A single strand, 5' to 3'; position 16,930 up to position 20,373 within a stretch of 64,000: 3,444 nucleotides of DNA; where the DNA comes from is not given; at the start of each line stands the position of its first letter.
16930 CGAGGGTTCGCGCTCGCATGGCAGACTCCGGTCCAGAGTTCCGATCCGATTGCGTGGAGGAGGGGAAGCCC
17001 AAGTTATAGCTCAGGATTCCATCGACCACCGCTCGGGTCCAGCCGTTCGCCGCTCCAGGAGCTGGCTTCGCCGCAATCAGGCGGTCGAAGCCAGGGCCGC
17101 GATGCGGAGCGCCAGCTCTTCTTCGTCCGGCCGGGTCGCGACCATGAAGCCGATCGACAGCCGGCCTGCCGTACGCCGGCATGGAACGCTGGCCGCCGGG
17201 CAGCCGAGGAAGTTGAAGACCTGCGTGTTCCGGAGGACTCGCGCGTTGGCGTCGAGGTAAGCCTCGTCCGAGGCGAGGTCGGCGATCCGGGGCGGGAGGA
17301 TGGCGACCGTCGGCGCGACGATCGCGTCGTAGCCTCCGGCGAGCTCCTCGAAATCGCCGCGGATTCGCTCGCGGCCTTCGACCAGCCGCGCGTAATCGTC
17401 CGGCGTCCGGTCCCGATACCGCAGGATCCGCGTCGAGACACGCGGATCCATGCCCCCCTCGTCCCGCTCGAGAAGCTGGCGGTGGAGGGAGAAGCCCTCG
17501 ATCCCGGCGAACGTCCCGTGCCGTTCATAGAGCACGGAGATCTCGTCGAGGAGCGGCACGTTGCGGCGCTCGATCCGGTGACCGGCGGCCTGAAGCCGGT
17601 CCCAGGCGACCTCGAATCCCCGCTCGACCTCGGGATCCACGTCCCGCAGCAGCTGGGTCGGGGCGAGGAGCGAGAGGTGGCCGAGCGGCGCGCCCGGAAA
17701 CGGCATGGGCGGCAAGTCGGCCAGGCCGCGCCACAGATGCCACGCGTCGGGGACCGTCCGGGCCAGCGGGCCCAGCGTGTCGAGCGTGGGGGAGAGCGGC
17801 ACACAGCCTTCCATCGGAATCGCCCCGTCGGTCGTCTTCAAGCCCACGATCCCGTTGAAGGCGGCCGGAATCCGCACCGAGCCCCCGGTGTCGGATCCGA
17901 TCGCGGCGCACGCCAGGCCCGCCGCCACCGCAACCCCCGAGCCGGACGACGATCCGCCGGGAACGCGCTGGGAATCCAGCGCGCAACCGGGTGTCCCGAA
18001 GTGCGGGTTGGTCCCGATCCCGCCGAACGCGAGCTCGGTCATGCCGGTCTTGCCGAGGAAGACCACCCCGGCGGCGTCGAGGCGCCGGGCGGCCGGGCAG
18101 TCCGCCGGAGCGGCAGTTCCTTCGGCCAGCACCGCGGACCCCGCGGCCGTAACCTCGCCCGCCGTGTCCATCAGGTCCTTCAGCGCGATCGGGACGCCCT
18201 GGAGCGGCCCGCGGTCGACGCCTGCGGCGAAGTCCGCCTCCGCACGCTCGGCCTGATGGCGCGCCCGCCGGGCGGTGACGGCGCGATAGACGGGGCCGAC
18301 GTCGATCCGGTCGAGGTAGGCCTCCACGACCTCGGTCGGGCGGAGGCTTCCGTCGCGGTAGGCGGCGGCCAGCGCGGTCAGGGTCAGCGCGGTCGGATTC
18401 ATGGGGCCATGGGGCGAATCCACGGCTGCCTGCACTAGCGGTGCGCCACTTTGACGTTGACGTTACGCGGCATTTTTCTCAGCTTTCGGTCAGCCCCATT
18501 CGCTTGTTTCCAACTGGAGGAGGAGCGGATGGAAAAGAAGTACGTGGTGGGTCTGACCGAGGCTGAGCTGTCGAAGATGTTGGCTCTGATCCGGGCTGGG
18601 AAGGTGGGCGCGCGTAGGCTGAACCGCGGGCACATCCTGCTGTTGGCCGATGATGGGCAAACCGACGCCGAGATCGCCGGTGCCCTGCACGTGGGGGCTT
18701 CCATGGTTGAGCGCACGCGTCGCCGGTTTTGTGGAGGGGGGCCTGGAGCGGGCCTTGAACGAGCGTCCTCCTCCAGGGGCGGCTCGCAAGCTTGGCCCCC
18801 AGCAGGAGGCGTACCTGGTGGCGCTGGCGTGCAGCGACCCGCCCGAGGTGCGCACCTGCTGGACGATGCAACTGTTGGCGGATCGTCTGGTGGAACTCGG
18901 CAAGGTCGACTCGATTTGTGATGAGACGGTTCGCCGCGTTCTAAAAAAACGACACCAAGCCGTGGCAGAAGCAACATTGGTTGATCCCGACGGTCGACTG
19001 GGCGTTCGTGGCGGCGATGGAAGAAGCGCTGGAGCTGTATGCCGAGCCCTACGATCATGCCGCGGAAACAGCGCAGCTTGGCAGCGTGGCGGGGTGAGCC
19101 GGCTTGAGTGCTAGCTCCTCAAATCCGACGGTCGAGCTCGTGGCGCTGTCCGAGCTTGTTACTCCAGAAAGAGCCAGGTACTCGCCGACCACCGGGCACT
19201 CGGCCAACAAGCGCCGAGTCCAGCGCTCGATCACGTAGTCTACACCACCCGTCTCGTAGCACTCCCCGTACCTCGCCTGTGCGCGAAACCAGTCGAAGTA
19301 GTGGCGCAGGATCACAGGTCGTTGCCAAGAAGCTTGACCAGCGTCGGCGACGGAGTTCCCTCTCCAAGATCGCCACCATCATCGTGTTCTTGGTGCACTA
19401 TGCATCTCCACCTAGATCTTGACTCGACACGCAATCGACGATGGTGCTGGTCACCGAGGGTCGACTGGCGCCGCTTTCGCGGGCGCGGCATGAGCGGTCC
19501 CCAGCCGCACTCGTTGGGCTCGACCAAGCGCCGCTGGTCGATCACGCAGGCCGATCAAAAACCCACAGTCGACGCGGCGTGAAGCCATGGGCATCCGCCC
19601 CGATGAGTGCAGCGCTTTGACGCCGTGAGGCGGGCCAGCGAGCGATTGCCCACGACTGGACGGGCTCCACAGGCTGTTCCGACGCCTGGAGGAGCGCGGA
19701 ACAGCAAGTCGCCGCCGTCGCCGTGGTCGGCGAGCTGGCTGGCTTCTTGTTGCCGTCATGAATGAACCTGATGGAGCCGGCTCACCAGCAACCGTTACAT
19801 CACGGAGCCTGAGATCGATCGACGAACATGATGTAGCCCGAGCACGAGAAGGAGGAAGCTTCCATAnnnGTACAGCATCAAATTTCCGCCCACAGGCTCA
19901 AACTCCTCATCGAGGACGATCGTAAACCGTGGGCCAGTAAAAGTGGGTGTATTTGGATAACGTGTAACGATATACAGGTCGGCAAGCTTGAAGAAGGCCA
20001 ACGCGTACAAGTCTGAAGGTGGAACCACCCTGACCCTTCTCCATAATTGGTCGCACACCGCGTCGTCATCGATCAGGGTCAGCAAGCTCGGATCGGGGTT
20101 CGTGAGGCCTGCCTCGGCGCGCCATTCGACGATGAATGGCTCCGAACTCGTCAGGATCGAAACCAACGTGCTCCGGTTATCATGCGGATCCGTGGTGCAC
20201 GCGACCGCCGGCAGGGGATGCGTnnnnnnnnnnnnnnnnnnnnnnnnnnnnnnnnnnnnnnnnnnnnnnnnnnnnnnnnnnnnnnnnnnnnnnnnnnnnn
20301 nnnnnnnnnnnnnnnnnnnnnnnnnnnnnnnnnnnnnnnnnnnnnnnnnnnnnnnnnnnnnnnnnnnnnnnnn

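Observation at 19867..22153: Candidate toxin/immunity cassette: JAB-like domain followed by a LamG-FN3-fused small domain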

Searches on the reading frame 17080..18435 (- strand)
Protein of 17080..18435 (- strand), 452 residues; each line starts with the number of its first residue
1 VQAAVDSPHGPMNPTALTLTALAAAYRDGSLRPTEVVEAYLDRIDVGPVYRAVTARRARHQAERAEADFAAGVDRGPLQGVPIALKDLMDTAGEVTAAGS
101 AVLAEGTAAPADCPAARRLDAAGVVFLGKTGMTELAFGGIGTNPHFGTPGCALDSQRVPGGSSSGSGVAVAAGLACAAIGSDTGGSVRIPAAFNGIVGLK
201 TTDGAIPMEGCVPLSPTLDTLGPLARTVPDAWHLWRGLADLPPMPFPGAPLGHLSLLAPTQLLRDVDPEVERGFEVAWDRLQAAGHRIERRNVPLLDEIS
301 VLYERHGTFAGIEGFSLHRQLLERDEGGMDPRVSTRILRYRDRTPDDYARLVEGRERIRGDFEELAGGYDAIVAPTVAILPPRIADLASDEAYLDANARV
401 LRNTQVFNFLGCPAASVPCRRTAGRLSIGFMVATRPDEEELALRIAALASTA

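Call 79: search_protein_families(library=pfam, proteins=[window:17080-18435:-], max_evalue=0.01)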
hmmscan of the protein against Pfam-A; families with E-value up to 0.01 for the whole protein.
window:17080-18435:- (452 aa): 1 family
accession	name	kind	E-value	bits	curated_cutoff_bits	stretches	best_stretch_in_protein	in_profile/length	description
PF01425.27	Amidase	-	2.8e-80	271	27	1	35-441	1-443/445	Amidase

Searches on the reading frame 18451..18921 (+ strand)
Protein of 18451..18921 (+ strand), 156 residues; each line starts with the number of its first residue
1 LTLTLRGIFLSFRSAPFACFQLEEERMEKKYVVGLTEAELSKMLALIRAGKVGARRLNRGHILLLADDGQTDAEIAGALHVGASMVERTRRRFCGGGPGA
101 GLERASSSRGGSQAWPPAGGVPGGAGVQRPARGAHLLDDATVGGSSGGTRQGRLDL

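Call 79: search_protein_families(library=pfam, proteins=[window:18451-18921:+], max_evalue=0.01)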
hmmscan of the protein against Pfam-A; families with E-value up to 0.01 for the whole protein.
window:18451-18921:+ (156 aa): 2 families
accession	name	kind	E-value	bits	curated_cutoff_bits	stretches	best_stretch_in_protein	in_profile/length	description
PF13384.12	HTH_23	-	4.4e-08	33.1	24.6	1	54-96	2-45/50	Homeodomain-like domain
PF13551.12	HTH_29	-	0.0061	17.1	28.1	1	59-110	1-53/64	Winged helix-turn helix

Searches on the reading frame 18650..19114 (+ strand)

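Call 79: search_protein_families(library=pfam, proteins=[window:18650-19114:+], max_evalue=0.01)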
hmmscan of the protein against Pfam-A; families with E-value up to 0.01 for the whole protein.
window:18650-19114:+ (154 aa): 1 family
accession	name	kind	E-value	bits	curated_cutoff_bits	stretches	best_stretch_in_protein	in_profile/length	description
PF13565.12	HTH_32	-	7.6e-16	58.9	33.7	1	24-98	6-73/73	Homeodomain-like domain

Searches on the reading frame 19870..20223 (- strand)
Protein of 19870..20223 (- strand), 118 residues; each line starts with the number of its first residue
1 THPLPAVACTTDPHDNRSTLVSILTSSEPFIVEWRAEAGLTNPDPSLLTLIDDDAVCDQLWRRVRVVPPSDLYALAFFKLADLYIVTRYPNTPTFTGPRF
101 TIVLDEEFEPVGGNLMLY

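Call 26: find_homologous_proteins(query=window:19870-20223:-, max_evalue=0.01)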
Query window:19870-20223:-: 8 candidates shared short words with the query, none scored E <= 0.01.

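Call 73: search_solved_structures(query=A7, max_evalue=10)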
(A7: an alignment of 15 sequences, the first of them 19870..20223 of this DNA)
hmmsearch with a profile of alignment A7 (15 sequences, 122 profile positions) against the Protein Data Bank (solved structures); distinct sequences matched with E-value up to 10: 5.
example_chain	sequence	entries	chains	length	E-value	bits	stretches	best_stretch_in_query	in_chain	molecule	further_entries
2q7f_A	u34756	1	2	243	0.033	17.5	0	72-94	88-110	YrrB protein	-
7mop_B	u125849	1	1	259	0.99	12.8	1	44-73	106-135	DNA damage-inducible transcript 4 protein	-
4br9_A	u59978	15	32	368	1.1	12.6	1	47-112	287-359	ECTONUCLEOSIDE TRIPHOSPHATE DIPHOSPHOHYDROLASE I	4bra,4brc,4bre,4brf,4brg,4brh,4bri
4brd_A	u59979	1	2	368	1.1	12.6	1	47-112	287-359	ECTONUCLEOSIDE TRIPHOSPHATE DIPHOSPHOHYDROLASE I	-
4brk_A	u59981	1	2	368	1.2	12.5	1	47-112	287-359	ECTONUCLEOSIDE TRIPHOSPHATE DIPHOSPHOHYDROLASE I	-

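Call 74: search_protein_families(library=pfam, alignment_id=A7, max_evalue=5)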
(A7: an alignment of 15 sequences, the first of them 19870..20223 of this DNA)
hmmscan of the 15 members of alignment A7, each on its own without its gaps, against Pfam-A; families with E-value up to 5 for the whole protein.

A. member 1, window:19870-20223:- (118 aa): 0 families

B. families by the number of members that match (of 15 scanned): 1 family
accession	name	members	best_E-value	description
PF04996.17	AstB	1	0.16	Succinylarginine dihydrolase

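Call 75: find_homologous_proteins(query=A7, max_evalue=0.001)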
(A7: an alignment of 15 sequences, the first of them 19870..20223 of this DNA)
Query A7 (15 sequences) (118 aa, profile of the alignment): 5 proteins with E <= 0.001 among 3176 candidates.
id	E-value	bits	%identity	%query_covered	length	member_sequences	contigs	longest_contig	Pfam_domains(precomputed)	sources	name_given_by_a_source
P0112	1.2e-26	111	-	-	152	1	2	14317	-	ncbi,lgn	-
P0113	1.6e-23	101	29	37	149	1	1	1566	-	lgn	-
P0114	1.8e-23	101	26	33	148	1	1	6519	-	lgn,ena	-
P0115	8.9e-23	99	33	13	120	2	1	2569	-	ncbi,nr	ncbi:MAG TPA: hypothetical protein VHG35_18900 [Gemmatimonadales bacterium]|nr:hypothetical protein 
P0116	6.4e-16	76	27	49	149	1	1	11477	-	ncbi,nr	ncbi:MAG: hypothetical protein RQ745_10390 [Longimicrobiales bacterium]|nr:hypothetical protein [Lon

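Call 76: find_encoding_contigs(protein=P0116, flank=6000, max_places=2)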
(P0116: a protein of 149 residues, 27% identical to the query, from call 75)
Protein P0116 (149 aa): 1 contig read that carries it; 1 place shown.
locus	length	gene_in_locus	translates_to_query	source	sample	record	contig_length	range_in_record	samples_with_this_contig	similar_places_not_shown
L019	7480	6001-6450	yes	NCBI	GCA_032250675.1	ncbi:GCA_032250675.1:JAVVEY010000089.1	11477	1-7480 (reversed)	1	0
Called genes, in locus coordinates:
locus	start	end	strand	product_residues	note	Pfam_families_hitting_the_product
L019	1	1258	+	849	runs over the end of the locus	PF14870:PSII_BNR (faint), PF15902:Sortilin-Vps10 (weak), PF01979:Amidohydro_1, PF07969:Amidohydro_3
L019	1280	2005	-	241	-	PF01902:Diphthami_syn_2_N (weak), PF28410:Diphthami_syn_2_C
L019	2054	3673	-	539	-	PF00246:Peptidase_M14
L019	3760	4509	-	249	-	PF00106:adh_short, PF08659:KR, PF13561:adh_short_C2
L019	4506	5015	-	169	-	-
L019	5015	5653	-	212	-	-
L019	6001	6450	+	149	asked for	-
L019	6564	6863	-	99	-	-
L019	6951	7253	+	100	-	-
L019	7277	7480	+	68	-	PF02452:PemK_toxin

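Call 77: find_encoding_contigs(protein=P0114, flank=6000, max_places=2)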
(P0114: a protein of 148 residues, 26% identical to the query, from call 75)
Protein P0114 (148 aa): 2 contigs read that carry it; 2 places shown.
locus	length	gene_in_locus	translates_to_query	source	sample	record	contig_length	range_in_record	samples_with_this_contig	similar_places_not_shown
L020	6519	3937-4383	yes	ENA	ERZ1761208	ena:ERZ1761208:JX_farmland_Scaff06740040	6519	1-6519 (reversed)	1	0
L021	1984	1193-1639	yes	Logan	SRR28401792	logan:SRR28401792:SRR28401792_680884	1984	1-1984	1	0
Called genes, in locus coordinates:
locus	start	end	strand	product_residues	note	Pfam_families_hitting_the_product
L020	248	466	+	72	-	-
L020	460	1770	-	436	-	PF13424:TPR_12 (faint)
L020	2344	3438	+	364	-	-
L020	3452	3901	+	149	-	-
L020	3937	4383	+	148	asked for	-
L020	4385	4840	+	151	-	-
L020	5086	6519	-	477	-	?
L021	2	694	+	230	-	?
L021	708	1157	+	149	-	-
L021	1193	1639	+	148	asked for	-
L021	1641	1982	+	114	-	?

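Call 92: search_protein_families(library=padloc, proteins=[P0112], max_evalue=0.1)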
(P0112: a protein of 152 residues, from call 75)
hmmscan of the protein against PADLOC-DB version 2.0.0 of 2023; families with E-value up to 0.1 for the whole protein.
P0112 (152 aa): 0 families

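Call 93: search_protein_families(library=phrogs, proteins=[P0112], max_evalue=0.1)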
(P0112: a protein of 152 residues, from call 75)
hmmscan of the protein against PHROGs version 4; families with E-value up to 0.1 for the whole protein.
P0112 (152 aa): 0 families
